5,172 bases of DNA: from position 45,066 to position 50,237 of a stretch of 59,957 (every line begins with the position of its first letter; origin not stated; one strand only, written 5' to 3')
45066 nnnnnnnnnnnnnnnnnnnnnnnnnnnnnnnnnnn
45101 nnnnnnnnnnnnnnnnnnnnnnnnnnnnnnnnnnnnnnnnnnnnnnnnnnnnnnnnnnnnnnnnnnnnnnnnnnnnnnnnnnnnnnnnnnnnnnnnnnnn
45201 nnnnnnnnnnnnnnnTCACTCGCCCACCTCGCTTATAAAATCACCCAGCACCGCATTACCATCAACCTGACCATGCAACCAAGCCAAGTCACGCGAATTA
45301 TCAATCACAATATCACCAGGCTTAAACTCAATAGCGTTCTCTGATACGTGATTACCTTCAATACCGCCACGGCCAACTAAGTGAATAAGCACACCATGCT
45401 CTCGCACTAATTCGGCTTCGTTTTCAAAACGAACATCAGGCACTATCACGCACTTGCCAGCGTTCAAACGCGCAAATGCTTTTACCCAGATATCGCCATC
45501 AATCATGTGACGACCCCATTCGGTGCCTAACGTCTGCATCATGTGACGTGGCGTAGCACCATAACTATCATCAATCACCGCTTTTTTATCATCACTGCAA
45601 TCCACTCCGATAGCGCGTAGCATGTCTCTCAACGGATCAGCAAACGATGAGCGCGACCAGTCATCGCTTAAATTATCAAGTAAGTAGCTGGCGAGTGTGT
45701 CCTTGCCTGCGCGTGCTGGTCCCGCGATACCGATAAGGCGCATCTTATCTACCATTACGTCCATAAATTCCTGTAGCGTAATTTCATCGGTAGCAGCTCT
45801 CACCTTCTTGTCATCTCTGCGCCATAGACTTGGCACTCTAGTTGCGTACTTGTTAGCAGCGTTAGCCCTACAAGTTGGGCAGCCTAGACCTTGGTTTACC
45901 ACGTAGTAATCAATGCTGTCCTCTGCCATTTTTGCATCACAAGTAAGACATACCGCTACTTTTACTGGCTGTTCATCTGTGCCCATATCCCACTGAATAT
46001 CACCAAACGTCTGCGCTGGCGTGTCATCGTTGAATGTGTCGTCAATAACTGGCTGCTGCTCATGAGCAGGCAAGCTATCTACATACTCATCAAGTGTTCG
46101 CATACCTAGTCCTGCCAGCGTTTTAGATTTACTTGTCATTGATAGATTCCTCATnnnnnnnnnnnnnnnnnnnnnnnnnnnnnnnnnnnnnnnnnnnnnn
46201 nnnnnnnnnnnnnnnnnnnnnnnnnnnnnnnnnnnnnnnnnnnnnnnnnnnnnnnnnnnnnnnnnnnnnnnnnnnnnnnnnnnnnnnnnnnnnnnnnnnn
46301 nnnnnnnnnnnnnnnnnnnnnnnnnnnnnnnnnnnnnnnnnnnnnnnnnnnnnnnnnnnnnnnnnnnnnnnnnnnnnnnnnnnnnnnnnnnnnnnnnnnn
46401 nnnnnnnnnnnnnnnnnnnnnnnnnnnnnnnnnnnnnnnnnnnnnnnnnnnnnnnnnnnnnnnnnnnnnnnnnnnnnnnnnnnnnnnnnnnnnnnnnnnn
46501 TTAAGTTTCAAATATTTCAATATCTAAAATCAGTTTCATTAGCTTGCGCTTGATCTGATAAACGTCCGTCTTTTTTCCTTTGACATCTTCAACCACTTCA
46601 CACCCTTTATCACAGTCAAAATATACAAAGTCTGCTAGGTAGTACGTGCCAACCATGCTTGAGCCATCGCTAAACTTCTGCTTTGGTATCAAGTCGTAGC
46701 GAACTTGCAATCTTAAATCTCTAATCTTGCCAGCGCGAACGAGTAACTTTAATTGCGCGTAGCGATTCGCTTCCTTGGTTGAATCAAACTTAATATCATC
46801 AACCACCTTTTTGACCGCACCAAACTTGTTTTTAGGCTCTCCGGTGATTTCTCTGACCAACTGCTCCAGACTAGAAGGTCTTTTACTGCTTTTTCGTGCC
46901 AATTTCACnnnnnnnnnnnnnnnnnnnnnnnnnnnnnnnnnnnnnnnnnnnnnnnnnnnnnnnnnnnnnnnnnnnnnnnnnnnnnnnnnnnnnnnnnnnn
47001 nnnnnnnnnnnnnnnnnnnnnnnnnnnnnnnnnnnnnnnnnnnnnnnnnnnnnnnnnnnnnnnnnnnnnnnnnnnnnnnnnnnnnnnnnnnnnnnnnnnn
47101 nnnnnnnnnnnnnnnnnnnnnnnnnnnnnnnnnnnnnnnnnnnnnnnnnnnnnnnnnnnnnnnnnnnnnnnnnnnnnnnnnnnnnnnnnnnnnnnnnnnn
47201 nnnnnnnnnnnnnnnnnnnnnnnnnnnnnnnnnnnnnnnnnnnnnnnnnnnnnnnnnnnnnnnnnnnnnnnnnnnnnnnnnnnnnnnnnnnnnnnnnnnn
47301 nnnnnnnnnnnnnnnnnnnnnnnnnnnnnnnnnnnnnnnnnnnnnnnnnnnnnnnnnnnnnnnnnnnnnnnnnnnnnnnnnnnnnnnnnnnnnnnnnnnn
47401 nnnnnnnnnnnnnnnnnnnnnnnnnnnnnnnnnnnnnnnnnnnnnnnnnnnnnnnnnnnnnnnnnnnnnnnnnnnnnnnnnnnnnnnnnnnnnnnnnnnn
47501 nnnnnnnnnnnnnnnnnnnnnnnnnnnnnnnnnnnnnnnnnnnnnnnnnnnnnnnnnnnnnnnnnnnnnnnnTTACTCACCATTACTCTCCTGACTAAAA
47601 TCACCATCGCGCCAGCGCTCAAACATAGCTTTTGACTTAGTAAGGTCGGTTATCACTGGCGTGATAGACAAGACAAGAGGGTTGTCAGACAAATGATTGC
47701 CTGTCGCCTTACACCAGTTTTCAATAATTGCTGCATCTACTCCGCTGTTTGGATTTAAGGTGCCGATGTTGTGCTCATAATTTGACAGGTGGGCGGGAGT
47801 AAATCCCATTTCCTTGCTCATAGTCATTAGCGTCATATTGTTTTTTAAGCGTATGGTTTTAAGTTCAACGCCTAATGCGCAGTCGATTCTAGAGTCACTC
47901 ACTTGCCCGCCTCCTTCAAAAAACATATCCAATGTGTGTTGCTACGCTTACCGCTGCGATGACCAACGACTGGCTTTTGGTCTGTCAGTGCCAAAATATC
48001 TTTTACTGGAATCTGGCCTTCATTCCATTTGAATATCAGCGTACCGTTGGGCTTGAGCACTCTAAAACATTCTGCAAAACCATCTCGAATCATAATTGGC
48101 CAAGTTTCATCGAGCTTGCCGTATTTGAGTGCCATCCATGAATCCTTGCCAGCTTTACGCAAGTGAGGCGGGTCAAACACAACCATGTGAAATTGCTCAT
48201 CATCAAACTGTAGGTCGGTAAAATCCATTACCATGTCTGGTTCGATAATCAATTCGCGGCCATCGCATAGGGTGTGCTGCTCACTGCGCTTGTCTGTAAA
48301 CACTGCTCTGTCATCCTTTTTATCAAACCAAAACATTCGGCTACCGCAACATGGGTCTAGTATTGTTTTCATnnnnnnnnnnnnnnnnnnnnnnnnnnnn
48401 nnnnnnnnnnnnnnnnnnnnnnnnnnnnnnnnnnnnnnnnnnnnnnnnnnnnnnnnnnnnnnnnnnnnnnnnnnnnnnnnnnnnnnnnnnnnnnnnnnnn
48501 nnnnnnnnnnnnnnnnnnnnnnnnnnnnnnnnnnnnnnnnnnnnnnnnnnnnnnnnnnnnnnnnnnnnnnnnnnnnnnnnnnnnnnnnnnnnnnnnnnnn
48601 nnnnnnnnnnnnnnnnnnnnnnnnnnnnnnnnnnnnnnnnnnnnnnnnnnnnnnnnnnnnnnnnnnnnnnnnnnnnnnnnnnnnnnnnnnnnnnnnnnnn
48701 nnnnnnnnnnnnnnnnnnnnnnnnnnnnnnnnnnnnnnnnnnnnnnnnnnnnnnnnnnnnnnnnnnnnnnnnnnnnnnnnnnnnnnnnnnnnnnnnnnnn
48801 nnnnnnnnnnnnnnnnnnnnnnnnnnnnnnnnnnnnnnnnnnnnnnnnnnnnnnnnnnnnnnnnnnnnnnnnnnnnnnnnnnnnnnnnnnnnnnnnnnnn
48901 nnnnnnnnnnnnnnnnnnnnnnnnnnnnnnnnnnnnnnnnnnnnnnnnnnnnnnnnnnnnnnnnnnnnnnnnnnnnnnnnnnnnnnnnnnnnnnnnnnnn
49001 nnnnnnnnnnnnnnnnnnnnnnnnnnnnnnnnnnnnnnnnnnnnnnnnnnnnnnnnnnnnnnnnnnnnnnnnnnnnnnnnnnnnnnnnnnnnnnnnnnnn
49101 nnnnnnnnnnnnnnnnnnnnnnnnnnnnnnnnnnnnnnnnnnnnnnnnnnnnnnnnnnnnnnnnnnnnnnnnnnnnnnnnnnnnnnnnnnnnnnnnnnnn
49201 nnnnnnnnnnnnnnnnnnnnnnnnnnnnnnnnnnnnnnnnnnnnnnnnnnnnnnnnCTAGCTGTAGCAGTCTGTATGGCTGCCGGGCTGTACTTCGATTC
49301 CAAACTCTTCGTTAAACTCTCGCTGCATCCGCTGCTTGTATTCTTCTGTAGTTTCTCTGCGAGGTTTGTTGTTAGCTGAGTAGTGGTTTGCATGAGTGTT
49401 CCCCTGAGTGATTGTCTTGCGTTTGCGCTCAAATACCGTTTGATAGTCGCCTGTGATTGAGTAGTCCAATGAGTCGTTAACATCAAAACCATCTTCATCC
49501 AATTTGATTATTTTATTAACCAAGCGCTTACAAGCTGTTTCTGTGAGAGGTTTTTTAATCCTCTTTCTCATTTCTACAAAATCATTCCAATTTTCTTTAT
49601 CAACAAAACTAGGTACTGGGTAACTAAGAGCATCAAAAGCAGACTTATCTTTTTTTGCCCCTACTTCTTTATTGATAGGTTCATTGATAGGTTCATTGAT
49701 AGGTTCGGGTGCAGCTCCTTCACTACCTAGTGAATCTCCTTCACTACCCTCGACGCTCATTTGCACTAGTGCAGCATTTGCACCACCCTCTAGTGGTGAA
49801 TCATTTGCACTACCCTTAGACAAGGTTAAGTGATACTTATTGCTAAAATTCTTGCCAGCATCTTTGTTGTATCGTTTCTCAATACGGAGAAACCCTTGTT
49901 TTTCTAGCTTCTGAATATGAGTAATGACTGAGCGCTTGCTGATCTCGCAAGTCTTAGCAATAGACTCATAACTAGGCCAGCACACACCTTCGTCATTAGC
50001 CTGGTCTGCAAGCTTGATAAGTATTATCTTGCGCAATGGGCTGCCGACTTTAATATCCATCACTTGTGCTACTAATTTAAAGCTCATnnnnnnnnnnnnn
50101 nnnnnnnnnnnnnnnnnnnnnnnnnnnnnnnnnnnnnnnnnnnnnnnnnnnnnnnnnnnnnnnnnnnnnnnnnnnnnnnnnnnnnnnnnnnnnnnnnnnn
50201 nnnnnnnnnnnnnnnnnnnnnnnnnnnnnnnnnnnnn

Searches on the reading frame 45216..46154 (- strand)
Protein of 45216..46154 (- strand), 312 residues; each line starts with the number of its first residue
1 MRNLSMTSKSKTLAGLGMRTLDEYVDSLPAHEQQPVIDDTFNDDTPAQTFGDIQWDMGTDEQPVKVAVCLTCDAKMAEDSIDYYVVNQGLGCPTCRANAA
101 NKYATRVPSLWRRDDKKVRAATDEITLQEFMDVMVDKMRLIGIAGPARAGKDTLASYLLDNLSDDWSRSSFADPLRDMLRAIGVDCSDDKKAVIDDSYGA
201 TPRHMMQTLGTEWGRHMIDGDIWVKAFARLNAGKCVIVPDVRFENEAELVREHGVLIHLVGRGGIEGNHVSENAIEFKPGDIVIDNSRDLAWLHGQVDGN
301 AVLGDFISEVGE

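Call 17: search_protein_families(library=pfam, max_evalue=0.01, proteins=[window:45216-46154:-])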
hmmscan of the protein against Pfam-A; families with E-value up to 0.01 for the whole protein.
window:45216-46154:- (312 aa): 2 families
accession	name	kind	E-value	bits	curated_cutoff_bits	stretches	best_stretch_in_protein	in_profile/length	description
PF21448.3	DNMK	-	2.6e-18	66.9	27.1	1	202-293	130-229/232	Deoxynucleotide monophosphate kinase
PF13238.12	AAA_18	-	0.00097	20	29.4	1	141-258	1-96/128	AAA domain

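Call 18: search_protein_families(library=phrogs, max_evalue=0.001, proteins=[window:45216-46154:-])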
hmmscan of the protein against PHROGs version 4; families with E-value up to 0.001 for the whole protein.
window:45216-46154:- (312 aa): 1 family
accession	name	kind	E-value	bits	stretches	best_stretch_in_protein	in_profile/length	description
phrog_139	-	other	1.1e-48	167.4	1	127-298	69-257/342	deoxynucleoside monophosphate kinase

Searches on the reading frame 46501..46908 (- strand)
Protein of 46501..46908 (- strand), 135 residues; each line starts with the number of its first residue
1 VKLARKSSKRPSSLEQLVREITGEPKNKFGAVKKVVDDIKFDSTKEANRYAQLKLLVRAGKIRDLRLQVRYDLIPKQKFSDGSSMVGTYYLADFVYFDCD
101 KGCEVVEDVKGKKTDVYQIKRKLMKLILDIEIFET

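Call 17: search_protein_families(library=pfam, max_evalue=0.01, proteins=[window:46501-46908:-])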
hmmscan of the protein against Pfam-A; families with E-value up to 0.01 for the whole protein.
window:46501-46908:- (135 aa): 1 family
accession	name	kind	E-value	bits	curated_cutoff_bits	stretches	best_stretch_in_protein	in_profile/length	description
PF06356.17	DUF1064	-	4.5e-21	75.9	24.7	1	27-125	2-98/117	Protein of unknown function (DUF1064)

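Call 18: search_protein_families(library=phrogs, max_evalue=0.001, proteins=[window:46501-46908:-])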
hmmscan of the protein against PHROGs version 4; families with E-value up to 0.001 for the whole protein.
window:46501-46908:- (135 aa): 2 families
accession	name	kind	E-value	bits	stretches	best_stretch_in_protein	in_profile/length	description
phrog_190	-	DNA, RNA and nucleotide metabolism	2.7e-37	129.9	1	18-134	167-280/338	Holliday junction resolvase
phrog_32087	-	unknown function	1.5e-12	48.7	1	90-134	19-66/67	-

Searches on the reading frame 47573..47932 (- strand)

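Call 17: search_protein_families(library=pfam, max_evalue=0.01, proteins=[window:47573-47932:-])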
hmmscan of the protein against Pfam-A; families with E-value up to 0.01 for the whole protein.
window:47573-47932:- (119 aa): 2 families
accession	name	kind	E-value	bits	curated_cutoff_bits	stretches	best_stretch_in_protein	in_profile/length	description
PF12844.13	HTH_19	-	0.0025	18.1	30.2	1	24-62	4-40/64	Helix-turn-helix domain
PF01381.28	HTH_3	-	0.0037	17.7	23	1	24-60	1-37/55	Helix-turn-helix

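Call 18: search_protein_families(library=phrogs, max_evalue=0.001, proteins=[window:47573-47932:-])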
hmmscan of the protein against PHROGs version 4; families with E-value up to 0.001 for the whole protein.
window:47573-47932:- (119 aa): 0 families

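Call 74: search_protein_families(library=ncbifam, max_evalue=0.1, proteins=[window:47573-47932:-])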
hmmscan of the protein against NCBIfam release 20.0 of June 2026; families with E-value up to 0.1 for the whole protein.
window:47573-47932:- (119 aa): 1 family
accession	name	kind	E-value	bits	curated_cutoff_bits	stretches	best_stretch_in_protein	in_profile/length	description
NF007271.0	PRK09726.1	equivalog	0.0065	16.4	79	1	20-55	13-48/88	type II toxin-antitoxin system antitoxin HipB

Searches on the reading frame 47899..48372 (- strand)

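Call 17: search_protein_families(library=pfam, max_evalue=0.01, proteins=[window:47899-48372:-])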
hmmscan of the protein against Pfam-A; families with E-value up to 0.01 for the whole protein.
window:47899-48372:- (157 aa): 2 families
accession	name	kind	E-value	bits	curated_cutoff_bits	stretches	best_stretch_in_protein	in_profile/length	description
PF08241.18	Methyltransf_11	-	0.00044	21.3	21.2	0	98-114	79-95/95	Methyltransferase domain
PF13649.12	Methyltransf_25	-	0.0054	17.8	27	0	23-66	24-70/97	Methyltransferase domain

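Call 18: search_protein_families(library=phrogs, max_evalue=0.001, proteins=[window:47899-48372:-])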
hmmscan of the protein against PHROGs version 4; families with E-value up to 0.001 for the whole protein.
window:47899-48372:- (157 aa): 7 families
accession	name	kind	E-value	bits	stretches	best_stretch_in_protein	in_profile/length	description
phrog_954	-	other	1.7e-78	264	1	1-155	51-203/229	DNA methyltransferase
phrog_11564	-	other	1.3e-44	151.7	1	1-91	4-94/117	DNA methyltransferase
phrog_6151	-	other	1.1e-36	126.3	1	55-154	2-99/117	DNA methyltransferase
phrog_7811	-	other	3.9e-11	43.6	1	4-33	6-35/41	methyltransferase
phrog_67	-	other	2.5e-07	31.1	1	54-114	136-193/743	DNA methyltransferase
phrog_11619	-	other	6.5e-06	26.7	1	48-124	72-147/186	DNA methyltransferase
phrog_24333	-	other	7.6e-05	23.2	1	46-116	87-165/238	DNA methyltransferase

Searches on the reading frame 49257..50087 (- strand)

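Call 22: search_protein_families(library=pfam, max_evalue=0.01, proteins=[window:49257-50087:-])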
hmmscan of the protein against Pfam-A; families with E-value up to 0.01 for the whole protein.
window:49257-50087:- (276 aa): 4 families
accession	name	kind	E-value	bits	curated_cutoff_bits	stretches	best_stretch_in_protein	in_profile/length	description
PF13730.12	HTH_36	-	3.9e-15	55.8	25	1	17-67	5-55/55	Helix-turn-helix domain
PF21984.2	DnaD_N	-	9.7e-07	29.4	27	1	23-87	22-83/101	DnaD N-terminal domain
PF08279.18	HTH_11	-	0.0036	17.6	25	1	41-72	19-49/55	HTH domain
PF13412.12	HTH_24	-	0.0057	16.6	21.9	0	39-68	19-48/48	Winged helix-turn-helix DNA-binding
